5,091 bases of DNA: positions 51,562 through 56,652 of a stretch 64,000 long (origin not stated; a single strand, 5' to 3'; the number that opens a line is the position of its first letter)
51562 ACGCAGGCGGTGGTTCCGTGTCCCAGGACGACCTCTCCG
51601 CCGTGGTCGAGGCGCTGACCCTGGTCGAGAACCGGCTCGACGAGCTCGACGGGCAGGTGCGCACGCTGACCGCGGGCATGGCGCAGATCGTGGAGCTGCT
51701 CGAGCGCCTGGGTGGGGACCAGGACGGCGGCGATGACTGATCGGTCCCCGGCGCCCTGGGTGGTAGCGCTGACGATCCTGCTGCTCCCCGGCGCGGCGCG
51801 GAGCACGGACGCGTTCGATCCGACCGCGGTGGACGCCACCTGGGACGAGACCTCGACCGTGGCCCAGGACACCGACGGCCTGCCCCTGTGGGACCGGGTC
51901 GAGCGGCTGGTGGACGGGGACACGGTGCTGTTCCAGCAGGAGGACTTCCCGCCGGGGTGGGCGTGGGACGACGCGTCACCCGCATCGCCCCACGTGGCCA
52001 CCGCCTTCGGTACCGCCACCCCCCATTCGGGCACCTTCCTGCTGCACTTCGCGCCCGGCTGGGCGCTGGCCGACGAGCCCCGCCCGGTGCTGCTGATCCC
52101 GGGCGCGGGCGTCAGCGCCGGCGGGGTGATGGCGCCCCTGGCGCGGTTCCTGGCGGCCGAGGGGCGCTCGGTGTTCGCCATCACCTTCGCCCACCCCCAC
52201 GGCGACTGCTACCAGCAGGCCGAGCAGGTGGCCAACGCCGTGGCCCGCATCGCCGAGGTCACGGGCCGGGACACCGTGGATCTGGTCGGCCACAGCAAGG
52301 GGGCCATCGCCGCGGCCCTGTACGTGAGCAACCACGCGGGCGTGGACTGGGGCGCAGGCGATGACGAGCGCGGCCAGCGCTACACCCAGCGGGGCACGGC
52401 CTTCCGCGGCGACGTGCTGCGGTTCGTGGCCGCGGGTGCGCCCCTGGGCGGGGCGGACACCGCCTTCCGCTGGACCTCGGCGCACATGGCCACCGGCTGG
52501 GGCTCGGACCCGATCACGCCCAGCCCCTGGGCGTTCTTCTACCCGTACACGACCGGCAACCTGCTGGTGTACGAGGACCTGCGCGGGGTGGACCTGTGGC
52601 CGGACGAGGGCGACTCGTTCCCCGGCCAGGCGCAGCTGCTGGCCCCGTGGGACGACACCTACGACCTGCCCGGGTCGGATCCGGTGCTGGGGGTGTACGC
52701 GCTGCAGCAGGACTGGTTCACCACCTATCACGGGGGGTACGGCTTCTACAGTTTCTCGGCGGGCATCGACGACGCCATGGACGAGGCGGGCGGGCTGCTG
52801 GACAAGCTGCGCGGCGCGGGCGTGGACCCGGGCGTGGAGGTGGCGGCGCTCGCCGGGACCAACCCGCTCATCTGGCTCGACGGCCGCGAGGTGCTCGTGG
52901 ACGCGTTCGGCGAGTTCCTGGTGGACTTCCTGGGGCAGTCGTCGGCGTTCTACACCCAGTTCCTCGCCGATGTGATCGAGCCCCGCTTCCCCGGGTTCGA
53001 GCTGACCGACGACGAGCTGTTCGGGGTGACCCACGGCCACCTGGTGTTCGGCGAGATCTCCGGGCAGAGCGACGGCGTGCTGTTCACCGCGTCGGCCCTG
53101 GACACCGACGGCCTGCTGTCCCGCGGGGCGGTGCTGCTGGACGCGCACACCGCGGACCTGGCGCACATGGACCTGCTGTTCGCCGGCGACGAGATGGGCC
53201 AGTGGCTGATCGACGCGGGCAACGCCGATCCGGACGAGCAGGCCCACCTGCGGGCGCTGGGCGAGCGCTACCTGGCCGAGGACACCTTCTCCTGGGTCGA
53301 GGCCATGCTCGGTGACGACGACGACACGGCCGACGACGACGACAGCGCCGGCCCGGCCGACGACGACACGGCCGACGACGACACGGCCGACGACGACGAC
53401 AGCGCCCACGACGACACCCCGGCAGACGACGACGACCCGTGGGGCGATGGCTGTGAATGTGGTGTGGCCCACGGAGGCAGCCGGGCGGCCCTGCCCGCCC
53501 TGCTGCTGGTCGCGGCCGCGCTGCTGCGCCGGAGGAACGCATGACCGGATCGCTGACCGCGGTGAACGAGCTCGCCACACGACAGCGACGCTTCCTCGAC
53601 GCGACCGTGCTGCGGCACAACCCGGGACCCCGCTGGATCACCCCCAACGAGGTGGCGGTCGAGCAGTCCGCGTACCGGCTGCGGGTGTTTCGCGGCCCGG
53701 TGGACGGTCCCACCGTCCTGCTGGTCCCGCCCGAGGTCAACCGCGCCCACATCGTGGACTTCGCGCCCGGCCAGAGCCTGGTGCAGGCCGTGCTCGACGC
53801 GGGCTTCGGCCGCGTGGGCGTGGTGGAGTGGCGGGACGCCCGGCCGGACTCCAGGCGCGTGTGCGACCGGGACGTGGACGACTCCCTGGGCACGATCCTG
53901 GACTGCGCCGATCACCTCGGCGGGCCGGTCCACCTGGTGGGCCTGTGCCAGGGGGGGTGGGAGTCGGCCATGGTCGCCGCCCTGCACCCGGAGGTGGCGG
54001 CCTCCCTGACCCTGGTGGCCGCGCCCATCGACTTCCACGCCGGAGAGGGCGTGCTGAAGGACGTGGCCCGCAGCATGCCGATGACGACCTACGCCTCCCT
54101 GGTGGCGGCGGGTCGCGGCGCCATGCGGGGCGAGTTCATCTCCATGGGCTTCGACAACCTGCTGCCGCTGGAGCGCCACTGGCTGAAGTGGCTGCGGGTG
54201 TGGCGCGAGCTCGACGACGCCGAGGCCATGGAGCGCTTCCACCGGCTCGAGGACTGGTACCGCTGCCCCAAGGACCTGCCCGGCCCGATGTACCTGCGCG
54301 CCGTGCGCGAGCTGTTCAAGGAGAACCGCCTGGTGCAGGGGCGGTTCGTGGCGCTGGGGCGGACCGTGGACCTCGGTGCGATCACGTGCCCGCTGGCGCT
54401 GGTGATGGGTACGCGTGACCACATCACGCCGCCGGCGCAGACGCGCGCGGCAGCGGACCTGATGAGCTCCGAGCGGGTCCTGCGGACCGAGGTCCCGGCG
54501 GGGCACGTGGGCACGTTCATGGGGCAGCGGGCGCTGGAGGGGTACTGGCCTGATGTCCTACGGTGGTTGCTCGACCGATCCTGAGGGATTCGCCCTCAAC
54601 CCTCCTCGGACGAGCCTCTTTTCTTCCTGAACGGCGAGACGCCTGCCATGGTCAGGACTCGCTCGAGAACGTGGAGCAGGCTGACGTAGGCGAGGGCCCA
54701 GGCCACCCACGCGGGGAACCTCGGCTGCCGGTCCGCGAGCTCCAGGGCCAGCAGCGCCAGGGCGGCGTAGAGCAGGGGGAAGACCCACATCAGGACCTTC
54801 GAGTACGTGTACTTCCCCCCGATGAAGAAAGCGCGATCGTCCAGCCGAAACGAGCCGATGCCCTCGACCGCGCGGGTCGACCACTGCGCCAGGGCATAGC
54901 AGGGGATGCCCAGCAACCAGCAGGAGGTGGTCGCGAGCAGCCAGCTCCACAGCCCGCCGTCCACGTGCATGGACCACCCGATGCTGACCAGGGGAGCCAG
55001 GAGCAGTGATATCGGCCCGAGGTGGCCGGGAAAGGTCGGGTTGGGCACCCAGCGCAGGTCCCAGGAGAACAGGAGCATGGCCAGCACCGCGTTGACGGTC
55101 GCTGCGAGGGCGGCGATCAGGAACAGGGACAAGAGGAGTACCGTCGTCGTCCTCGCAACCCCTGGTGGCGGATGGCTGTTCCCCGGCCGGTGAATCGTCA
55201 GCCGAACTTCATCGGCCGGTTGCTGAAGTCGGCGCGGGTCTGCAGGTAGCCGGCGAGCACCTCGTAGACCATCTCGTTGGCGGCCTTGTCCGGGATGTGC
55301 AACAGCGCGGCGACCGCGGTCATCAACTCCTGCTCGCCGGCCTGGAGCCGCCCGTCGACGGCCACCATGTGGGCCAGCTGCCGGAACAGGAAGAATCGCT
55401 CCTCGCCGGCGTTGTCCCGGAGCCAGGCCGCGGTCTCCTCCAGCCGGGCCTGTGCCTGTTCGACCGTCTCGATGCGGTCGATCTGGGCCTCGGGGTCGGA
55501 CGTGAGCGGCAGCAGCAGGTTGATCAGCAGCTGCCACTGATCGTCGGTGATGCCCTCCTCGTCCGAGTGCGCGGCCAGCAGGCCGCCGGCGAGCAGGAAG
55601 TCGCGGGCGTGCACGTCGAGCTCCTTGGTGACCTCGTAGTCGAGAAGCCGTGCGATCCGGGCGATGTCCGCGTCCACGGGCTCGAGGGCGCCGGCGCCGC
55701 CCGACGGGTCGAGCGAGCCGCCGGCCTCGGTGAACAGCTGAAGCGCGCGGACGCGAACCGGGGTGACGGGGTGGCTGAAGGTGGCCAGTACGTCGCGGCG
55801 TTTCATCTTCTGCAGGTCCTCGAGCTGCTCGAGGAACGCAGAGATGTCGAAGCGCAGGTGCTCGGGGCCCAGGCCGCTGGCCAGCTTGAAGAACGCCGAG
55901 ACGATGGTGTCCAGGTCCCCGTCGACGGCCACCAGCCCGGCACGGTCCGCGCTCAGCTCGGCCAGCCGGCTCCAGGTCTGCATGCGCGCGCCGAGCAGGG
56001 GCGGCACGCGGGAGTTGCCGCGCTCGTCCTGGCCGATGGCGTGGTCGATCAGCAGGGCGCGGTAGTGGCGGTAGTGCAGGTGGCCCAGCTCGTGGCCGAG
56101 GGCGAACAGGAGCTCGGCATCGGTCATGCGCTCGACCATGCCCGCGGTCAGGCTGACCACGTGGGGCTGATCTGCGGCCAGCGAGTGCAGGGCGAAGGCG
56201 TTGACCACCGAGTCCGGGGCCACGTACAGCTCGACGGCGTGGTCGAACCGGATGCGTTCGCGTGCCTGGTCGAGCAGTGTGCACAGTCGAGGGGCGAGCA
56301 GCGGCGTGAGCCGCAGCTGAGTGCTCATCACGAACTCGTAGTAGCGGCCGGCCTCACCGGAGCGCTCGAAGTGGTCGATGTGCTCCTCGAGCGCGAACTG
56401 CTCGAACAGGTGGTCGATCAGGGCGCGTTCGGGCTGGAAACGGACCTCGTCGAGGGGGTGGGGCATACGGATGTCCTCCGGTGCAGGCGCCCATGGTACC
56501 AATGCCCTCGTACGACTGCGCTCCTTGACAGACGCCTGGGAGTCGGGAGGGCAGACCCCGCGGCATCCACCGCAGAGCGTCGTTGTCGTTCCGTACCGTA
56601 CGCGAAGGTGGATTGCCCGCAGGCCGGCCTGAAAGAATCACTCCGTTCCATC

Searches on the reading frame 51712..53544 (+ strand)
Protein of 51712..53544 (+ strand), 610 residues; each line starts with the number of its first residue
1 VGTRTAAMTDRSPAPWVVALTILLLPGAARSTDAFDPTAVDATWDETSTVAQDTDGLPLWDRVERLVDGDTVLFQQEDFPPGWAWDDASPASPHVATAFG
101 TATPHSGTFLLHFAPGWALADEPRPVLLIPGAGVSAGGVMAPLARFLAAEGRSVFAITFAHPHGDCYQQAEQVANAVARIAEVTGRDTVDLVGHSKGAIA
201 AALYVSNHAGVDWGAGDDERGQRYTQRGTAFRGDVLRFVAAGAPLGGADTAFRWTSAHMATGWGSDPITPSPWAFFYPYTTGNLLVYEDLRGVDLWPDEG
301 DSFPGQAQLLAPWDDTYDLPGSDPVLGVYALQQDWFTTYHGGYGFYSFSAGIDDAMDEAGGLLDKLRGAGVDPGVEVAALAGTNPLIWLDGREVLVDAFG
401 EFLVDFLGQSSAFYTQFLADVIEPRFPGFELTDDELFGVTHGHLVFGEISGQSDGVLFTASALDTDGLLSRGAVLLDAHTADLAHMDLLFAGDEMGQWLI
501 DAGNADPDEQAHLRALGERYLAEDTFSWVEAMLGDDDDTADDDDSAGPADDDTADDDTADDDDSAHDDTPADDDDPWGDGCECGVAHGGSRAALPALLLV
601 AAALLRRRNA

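Call 11: search_protein_families(library=ncbifam, proteins=[window:51712-53544:+], max_evalue=0.01)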
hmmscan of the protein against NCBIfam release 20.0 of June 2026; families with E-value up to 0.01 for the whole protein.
window:51712-53544:+ (610 aa): 0 families

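Call 13: search_protein_families(library=pfam, proteins=[window:51712-53544:+], max_evalue=0.01)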
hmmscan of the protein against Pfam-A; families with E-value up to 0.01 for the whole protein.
window:51712-53544:+ (610 aa): 1 family
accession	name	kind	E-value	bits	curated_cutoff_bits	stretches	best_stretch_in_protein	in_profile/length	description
PF01674.24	Lipase_2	-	0.0061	16.6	20.3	1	124-208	2-96/219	Lipase (class 2)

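Call 58: search_solved_structures(query=window:51712-53544:+, max_evalue=1)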
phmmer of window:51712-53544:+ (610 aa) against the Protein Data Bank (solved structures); distinct sequences matched with E-value up to 1: 17.
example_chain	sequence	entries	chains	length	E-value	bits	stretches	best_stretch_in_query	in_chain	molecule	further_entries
5h6b_A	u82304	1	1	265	0.0003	22.6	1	120-212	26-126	Putative secreted lipase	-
5h6g_A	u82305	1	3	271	0.00032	22.5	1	120-212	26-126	Putative secreted lipase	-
9g8u_A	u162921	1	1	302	0.00033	22.5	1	147-268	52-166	Lactonizing lipase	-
6nkc_A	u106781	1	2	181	0.00096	21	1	124-212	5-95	Lipase, Lip_vut1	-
3qzu_A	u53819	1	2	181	0.0019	20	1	122-210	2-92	Lipase estA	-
1i6w_A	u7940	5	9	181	0.0022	19.8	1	122-210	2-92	LIPASE A | lipase | Esterase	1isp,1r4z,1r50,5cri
1t4m_A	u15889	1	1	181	0.0022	19.8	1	122-210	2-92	LIPASE A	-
3d2a_A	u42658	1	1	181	0.0022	19.8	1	122-210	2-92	Lipase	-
1t2n_A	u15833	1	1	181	0.0023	19.7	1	122-210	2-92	Lipase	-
5ct4_A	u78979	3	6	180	0.0027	19.5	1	123-210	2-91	Esterase | Wild-type Bacillus subtilis lipase A with 10% [BMIM][Cl] chain A | Lipase EstA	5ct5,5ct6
3d2b_A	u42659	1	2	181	0.0047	18.7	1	122-206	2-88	Lipase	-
2qxt_A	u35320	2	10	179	0.0048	18.7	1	124-210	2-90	Lipase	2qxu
3d2c_A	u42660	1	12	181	0.01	17.5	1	122-206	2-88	Lipase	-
3qmm_A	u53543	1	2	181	0.011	17.5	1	122-206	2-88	Lipase estA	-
7r1k_A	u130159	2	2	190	0.013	17.3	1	122-212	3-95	Lipase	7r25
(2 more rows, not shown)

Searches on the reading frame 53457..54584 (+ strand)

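Call 11: search_protein_families(library=ncbifam, proteins=[window:53457-54584:+], max_evalue=0.01)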
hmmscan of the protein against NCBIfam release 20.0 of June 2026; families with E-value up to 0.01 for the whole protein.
window:53457-54584:+ (375 aa): 11 families
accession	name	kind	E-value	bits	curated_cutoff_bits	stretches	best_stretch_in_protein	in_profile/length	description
TIGR01836.1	PHA_synth_III_C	subfamily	1.3e-41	142.8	365.3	1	61-373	36-349/350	class III poly(R)-hydroxyalkanoic acid synthase subunit PhaC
TIGR01849.1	PHB_depoly_PhaZ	subfamily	8.8e-23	80.7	300.75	1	109-369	123-401/406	polyhydroxyalkanoate depolymerase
TIGR01838.1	PHA_synth_I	subfamily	3.2e-19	68.8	622.65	1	86-351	190-455/532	class I poly(R)-hydroxyalkanoic acid synthase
NF005898.0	PRK07868.1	equivalog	2e-18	65.6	925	1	66-371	42-358/994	acyl-CoA synthetase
TIGR01839.1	PHA_synth_II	subfamily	1.5e-11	43.1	855.4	1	87-341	218-472/560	class II poly(R)-hydroxyalkanoic acid synthase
NF051488.1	bifunc_PcaDC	exception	1.9e-05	24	390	0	305-341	188-224/375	bifunctional 3-oxoadipate enol-lactonase/4-carboxymuconolactone decarboxylase PcaDC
TIGR02427.1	protocat_pcaD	equivalog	3.7e-05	23.2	255.85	1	305-354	188-236/251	3-oxoadipate enol-lactonase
TIGR01738.1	bioH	equivalog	0.0012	18.5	206.95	0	306-342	184-220/245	pimeloyl-ACP methyl ester esterase BioH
TIGR03056.1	bchO_mg_che_rel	equivalog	0.0033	16.5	172.55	0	305-341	215-251/278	alpha/beta fold hydrolase BchO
NF005946.0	PRK08007.1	equivalog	0.0074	15.8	332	0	142-217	57-132/187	aminodeoxychorismate synthase component 2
NF011457.0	PRK14875.1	equivalog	0.0074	15.3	307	0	134-189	175-231/372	acetoin dehydrogenase dihydrolipoyllysine-residue acetyltransferase subunit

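Call 13: search_protein_families(library=pfam, proteins=[window:53457-54584:+], max_evalue=0.01)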
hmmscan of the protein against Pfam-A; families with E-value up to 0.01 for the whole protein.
window:53457-54584:+ (375 aa): 4 families
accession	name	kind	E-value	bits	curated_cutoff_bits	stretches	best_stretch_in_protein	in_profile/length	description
PF11339.14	DUF3141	-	5.3e-19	68.7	29.7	1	159-329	144-317/582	Protein of unknown function (DUF3141)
PF06850.17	PHB_depo_C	-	1.6e-14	54.3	27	1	227-368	54-196/203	PHB de-polymerase C-terminus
PF00561.26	Abhydrolase_1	-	9.6e-08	32.4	25.8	1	131-351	46-239/245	alpha/beta hydrolase fold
PF12146.15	Hydrolase_4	-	0.004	16.9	27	0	306-340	187-221/239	Serine aminopeptidase, S33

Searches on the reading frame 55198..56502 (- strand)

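Call 70: search_protein_families(library=pfam, proteins=[window:55198-56502:-], max_evalue=0.0001)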
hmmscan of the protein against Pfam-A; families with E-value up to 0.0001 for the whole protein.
window:55198-56502:- (434 aa): 2 families
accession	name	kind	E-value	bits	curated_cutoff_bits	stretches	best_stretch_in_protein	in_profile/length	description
PF01435.24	Peptidase_M48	-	8.6e-13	49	20.3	1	84-255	18-183/186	Peptidase family M48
PF05099.18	TerB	-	4.2e-05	24.2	24.4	0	341-409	45-114/118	Tellurite resistance protein TerB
